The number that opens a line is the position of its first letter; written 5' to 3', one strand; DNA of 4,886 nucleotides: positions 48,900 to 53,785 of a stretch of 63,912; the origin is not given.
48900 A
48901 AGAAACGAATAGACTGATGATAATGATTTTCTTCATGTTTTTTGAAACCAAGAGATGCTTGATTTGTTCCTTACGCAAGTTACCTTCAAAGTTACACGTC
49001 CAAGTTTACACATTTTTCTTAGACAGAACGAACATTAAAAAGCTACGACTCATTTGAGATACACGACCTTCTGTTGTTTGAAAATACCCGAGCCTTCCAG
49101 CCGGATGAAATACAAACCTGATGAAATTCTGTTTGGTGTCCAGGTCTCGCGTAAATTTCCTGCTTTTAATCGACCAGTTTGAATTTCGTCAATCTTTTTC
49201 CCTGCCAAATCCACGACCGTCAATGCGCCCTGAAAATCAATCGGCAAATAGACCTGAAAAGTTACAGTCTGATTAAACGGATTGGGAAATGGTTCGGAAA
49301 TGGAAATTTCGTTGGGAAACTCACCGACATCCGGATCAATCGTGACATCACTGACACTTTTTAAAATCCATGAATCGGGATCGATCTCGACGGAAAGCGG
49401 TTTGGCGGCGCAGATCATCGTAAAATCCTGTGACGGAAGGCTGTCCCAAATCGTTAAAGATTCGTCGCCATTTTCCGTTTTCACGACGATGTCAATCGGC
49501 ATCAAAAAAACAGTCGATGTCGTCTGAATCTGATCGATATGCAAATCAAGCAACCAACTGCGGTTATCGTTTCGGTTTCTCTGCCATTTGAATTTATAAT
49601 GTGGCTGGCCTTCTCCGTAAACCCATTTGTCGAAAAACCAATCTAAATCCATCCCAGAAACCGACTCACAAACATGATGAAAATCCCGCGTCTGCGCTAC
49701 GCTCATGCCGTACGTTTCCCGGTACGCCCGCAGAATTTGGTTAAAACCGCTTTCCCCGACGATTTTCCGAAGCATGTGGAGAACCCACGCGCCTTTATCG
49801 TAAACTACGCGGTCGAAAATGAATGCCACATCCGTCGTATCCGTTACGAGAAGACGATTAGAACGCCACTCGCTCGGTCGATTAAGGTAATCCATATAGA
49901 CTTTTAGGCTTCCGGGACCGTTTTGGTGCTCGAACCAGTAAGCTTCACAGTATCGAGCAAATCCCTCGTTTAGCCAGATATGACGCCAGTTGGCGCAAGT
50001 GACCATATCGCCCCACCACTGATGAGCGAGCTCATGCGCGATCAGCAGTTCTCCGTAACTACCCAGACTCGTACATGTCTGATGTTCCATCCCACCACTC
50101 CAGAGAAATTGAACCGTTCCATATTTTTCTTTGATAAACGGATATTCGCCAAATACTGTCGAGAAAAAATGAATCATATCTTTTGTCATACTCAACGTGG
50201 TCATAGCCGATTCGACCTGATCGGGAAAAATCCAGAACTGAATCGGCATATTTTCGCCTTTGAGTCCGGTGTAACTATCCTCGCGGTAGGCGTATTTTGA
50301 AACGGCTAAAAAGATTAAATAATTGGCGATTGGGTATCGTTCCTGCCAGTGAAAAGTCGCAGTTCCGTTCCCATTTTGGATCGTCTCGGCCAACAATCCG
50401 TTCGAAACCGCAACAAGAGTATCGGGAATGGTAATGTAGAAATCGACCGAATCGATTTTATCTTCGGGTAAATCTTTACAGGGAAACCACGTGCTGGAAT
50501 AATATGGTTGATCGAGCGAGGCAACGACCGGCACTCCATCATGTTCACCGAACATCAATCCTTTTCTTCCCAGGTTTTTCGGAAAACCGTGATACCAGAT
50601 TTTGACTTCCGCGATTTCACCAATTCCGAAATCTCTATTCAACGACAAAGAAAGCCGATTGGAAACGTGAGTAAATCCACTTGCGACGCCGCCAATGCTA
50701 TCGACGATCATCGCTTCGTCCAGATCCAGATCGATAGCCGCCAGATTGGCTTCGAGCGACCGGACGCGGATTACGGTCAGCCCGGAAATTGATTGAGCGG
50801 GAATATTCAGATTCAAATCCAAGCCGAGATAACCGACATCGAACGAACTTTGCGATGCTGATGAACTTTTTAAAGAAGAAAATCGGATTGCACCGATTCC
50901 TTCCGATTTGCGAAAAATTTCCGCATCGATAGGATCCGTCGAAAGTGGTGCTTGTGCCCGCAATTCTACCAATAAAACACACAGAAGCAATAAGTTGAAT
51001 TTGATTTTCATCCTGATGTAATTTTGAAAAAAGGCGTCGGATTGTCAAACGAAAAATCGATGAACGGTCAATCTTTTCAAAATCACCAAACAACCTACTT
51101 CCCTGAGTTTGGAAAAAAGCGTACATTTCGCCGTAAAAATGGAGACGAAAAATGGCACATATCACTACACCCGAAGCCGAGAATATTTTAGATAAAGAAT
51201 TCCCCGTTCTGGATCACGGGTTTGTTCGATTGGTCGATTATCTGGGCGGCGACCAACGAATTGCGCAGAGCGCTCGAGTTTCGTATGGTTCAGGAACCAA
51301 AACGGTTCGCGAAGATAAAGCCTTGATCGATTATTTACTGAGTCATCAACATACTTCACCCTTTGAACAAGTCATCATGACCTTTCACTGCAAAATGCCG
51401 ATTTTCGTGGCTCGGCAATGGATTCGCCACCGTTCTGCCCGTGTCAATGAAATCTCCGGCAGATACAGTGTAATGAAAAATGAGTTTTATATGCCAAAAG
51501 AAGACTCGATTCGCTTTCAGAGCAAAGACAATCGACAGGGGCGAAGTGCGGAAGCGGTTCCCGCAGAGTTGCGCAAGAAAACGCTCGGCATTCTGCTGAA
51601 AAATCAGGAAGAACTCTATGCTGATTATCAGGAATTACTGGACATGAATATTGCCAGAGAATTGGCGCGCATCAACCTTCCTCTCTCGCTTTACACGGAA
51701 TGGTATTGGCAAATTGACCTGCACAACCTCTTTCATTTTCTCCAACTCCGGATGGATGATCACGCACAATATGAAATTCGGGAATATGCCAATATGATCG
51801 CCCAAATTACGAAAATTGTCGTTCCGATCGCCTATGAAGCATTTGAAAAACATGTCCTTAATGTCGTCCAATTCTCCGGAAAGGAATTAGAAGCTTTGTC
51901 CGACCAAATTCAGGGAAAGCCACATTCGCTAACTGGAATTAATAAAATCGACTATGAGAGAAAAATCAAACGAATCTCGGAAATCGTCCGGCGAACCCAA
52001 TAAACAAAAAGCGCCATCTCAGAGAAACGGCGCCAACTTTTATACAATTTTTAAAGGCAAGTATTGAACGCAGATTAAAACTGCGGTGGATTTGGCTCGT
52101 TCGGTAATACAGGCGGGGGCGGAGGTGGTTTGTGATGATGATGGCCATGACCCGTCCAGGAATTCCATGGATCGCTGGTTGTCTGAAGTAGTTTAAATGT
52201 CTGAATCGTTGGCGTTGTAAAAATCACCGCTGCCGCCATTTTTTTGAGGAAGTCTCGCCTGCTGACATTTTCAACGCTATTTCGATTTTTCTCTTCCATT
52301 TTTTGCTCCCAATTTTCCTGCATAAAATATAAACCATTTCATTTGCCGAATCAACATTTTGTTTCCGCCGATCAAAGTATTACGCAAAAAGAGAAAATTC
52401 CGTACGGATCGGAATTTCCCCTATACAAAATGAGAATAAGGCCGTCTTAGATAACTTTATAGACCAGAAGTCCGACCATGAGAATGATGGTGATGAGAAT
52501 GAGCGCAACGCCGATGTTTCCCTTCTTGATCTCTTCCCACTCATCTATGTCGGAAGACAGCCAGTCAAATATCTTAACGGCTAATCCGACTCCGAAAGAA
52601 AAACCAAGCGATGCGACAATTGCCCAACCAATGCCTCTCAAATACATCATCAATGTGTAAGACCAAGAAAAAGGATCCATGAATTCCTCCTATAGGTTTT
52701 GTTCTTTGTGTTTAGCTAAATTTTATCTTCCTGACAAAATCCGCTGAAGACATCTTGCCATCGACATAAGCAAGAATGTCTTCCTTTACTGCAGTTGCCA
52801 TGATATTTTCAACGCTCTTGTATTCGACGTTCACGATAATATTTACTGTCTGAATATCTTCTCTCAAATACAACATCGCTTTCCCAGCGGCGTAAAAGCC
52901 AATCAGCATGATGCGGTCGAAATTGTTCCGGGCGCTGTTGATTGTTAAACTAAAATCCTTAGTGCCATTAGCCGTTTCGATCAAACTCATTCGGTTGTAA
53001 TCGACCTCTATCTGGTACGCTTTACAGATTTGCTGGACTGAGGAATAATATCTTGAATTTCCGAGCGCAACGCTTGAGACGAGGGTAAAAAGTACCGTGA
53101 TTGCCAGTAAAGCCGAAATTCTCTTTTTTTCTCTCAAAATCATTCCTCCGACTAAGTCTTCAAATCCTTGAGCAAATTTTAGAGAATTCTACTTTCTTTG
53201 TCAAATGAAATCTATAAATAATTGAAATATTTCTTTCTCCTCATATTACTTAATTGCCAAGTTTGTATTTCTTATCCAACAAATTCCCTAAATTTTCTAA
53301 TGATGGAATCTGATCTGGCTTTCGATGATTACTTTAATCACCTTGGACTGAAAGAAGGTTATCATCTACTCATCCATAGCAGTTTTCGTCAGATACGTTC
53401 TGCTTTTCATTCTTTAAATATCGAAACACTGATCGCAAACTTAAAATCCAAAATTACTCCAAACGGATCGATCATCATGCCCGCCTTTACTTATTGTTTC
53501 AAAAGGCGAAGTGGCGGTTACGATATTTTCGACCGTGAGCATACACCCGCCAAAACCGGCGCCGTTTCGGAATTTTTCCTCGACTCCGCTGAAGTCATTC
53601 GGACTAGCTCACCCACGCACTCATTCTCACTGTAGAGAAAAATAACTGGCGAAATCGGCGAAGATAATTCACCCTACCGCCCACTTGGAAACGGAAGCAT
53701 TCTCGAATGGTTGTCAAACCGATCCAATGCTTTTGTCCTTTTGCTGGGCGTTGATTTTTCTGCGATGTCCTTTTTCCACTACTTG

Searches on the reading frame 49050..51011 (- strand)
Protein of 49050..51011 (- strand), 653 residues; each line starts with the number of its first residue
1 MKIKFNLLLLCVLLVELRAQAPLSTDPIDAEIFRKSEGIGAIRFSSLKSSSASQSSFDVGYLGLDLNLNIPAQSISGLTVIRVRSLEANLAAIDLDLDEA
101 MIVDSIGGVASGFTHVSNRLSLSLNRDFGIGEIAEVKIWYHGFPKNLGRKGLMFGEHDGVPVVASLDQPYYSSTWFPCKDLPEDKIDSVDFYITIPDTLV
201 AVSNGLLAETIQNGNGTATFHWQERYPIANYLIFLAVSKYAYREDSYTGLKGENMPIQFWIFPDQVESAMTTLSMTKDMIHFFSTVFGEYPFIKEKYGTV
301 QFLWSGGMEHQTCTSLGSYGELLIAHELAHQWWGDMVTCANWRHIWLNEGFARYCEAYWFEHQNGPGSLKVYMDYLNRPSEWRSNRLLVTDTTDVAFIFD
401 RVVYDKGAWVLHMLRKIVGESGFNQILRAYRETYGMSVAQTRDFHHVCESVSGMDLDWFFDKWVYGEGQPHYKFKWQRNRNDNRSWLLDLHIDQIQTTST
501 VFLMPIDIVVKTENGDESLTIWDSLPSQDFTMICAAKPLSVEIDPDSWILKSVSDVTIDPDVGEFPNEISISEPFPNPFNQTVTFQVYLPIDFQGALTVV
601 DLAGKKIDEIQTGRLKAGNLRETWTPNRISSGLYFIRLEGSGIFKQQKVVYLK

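Call 55: search_protein_families(library=pfam, proteins=[window:49050-51011:-], max_evalue=0.01)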
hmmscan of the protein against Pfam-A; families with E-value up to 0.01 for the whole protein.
window:49050-51011:- (653 aa): 3 families
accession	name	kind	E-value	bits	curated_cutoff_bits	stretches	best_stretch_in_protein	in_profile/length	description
PF01433.26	Peptidase_M1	-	2.4e-33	116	27.7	1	321-463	68-218/218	Peptidase family M1 domain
PF17900.6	Peptidase_M1_N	-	4.9e-06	27.2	25.8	1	161-232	116-186/186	Peptidase M1 N-terminal domain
PF18962.6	Por_Secre_tail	-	3.1e-05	24.6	27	1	575-649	2-73/75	Secretion system C-terminal sorting domain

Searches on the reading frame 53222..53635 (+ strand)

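Call 55: search_protein_families(library=pfam, proteins=[window:53222-53635:+], max_evalue=0.01)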
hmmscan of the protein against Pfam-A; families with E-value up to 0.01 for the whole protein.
window:53222-53635:+ (137 aa): 1 family
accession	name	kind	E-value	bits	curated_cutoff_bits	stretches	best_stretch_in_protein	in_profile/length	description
PF02522.19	Antibiotic_NAT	-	2.3e-13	50.7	25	1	50-136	1-101/232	Aminoglycoside 3-N-acetyltransferase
